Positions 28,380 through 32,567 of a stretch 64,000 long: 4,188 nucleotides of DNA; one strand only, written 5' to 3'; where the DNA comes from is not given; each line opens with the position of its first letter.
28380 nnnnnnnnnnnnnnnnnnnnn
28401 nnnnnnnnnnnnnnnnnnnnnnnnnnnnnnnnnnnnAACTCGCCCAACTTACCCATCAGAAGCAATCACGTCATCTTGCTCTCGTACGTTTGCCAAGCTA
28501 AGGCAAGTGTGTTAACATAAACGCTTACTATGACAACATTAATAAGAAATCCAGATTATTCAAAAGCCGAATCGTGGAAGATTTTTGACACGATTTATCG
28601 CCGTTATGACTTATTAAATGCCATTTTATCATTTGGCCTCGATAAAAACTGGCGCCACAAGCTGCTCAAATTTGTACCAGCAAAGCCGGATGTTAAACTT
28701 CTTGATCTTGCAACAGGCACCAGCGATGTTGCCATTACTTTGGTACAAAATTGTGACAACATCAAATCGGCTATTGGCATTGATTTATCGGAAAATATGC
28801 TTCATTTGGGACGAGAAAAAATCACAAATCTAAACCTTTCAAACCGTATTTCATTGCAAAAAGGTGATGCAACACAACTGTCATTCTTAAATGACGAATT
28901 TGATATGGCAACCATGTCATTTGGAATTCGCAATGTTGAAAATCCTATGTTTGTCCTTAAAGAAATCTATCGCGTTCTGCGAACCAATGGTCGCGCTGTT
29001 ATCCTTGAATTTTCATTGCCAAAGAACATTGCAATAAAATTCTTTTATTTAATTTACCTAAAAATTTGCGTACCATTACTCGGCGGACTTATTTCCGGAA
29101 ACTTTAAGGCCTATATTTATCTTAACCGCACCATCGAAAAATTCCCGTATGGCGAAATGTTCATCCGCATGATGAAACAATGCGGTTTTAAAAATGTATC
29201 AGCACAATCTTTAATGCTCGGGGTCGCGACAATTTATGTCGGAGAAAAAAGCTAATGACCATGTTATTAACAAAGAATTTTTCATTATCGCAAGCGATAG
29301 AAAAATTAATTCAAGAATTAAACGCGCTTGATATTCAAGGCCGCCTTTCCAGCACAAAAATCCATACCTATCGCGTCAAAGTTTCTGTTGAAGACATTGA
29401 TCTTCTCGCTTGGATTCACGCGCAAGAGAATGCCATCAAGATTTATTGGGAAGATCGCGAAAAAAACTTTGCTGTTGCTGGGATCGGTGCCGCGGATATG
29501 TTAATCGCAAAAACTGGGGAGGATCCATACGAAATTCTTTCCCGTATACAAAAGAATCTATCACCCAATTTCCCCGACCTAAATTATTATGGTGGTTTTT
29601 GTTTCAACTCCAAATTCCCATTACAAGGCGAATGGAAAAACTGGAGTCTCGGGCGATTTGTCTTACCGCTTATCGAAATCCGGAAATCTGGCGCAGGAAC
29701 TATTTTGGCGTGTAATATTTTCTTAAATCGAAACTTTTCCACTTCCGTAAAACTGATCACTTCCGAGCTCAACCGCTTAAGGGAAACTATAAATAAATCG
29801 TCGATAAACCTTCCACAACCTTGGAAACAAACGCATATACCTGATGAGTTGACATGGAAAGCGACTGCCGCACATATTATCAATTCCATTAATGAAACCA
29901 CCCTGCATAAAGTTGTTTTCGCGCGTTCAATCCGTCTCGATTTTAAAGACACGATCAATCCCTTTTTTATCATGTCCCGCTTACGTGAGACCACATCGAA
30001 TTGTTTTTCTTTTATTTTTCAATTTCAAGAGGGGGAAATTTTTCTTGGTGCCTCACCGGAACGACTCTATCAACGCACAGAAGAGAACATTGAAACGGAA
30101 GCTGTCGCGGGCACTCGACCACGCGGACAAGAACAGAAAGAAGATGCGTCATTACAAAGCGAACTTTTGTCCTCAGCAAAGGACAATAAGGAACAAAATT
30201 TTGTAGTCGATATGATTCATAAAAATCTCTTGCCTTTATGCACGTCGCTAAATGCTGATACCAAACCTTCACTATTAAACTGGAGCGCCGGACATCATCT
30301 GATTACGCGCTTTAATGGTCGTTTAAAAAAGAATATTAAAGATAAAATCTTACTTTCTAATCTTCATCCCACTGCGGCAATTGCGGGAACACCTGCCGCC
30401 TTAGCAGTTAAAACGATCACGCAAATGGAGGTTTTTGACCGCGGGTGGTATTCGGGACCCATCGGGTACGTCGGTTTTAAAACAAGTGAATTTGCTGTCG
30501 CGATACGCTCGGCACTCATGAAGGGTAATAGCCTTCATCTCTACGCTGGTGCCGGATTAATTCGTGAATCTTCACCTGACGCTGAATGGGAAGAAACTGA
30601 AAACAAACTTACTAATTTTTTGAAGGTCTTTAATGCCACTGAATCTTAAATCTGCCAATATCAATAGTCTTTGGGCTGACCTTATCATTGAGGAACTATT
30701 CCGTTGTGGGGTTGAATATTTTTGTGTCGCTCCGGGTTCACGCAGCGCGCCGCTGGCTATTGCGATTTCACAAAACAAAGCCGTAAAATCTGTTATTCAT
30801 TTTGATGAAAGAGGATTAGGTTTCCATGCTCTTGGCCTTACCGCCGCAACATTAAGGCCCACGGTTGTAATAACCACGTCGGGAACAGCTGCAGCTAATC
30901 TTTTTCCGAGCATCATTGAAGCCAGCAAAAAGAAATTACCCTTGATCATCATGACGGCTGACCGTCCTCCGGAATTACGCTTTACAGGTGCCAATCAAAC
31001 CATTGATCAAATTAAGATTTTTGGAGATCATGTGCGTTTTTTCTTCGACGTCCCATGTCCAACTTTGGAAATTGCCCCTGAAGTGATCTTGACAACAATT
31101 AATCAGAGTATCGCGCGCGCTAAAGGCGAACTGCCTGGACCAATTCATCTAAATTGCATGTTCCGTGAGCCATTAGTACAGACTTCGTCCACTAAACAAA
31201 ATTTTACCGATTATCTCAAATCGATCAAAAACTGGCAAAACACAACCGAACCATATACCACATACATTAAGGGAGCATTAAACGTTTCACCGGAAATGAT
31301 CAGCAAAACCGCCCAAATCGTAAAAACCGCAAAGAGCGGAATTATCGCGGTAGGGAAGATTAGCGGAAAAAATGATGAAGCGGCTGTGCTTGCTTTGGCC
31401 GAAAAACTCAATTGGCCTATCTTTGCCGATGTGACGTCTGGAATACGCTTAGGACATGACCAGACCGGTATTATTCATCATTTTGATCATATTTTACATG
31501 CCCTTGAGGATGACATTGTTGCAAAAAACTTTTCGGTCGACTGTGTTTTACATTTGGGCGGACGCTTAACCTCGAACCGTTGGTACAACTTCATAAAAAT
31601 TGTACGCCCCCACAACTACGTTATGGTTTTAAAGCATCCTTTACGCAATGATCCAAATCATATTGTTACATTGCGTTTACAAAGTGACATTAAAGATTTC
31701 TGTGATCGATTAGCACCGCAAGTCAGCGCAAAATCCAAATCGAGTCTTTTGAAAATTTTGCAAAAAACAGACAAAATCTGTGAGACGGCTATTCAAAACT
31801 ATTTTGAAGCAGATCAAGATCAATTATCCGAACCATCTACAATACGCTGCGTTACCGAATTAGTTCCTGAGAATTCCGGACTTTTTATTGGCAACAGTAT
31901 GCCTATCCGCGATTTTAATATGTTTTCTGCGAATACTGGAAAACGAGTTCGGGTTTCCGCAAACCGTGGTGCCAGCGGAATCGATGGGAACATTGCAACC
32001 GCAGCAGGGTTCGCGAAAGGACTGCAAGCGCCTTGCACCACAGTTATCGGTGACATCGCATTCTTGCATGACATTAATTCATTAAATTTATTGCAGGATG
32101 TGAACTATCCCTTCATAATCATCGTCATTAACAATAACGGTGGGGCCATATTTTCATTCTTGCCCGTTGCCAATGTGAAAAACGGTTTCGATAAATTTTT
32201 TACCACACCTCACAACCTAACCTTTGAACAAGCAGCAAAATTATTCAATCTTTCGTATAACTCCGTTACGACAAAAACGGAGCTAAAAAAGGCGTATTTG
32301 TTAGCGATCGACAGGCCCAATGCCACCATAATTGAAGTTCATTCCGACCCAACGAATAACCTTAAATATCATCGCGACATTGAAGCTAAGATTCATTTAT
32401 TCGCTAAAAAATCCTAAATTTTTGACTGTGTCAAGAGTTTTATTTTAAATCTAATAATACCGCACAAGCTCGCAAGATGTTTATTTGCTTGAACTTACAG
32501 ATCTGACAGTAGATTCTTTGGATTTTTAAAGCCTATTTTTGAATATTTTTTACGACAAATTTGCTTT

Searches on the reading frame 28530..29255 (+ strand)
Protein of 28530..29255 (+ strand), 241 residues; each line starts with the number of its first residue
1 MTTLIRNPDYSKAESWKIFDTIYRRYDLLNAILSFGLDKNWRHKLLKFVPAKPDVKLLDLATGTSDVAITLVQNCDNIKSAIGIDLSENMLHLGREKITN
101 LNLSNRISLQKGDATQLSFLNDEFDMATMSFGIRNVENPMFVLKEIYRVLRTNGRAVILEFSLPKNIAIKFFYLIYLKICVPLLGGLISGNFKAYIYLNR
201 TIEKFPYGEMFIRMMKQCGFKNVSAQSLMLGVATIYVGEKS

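Call 13: search_protein_families(library=pfam, proteins=[window:28530-29255:+], max_evalue=0.001)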
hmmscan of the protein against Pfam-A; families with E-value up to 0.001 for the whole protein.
window:28530-29255:+ (241 aa): 6 families
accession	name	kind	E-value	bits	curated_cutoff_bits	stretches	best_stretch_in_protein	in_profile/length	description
PF01209.24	Ubie_methyltran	-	6.3e-58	196.3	20.1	1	16-240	10-233/233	ubiE/COQ5 methyltransferase family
PF08241.18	Methyltransf_11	-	1.7e-16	61.1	21.2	1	58-158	1-95/95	Methyltransferase domain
PF13649.12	Methyltransf_25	-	2.1e-16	60.8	27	1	58-154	2-97/97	Methyltransferase domain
PF13847.12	Methyltransf_31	-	5.8e-15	55.7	27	1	52-174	2-129/145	Methyltransferase domain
PF08242.18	Methyltransf_12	-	4.9e-09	37.2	30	1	58-155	1-97/98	Methyltransferase domain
PF13489.12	Methyltransf_23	-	1.4e-07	31.8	27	1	39-164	7-122/164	Methyltransferase domain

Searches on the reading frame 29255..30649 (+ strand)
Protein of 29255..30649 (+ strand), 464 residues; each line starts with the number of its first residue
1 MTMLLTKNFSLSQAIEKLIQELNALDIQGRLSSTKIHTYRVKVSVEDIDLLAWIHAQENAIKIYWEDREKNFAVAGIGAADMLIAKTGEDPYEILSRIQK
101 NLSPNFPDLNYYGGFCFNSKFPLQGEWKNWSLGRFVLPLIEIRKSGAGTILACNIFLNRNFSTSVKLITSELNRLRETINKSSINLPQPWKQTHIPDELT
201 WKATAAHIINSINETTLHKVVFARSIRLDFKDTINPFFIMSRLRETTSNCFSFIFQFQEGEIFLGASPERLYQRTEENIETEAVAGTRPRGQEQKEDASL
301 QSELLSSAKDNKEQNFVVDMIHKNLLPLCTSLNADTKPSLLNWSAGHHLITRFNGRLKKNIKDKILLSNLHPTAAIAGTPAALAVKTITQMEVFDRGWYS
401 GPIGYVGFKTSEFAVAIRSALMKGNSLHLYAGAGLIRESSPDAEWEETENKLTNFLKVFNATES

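Call 13: search_protein_families(library=pfam, proteins=[window:29255-30649:+], max_evalue=0.001)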
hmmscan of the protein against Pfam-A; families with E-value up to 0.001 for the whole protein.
window:29255-30649:+ (464 aa): 1 family
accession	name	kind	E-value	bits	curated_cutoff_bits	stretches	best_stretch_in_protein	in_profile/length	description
PF00425.24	Chorismate_bind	-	3e-72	243.7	27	1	200-451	4-257/257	chorismate binding enzyme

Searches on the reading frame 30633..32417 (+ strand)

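Call 13: search_protein_families(library=pfam, proteins=[window:30633-32417:+], max_evalue=0.001)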
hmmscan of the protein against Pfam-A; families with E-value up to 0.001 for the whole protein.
window:30633-32417:+ (594 aa): 4 families
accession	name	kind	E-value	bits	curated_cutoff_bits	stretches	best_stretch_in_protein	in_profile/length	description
PF16582.11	TPP_enzyme_M_2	-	8.4e-26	91.4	30.1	1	193-419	2-208/208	Middle domain of thiamine pyrophosphate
PF02776.23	TPP_enzyme_N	-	1.7e-18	67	26.8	1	15-128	4-118/119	Thiamine pyrophosphate enzyme, N-terminal TPP binding domain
PF02775.26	TPP_enzyme_C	-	6.7e-08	32.9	21.9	1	434-569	16-151/151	Thiamine pyrophosphate enzyme, C-terminal TPP binding domain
PF00205.28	TPP_enzyme_M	-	2.3e-06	27.8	30.4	1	223-360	1-137/137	Thiamine pyrophosphate enzyme, central domain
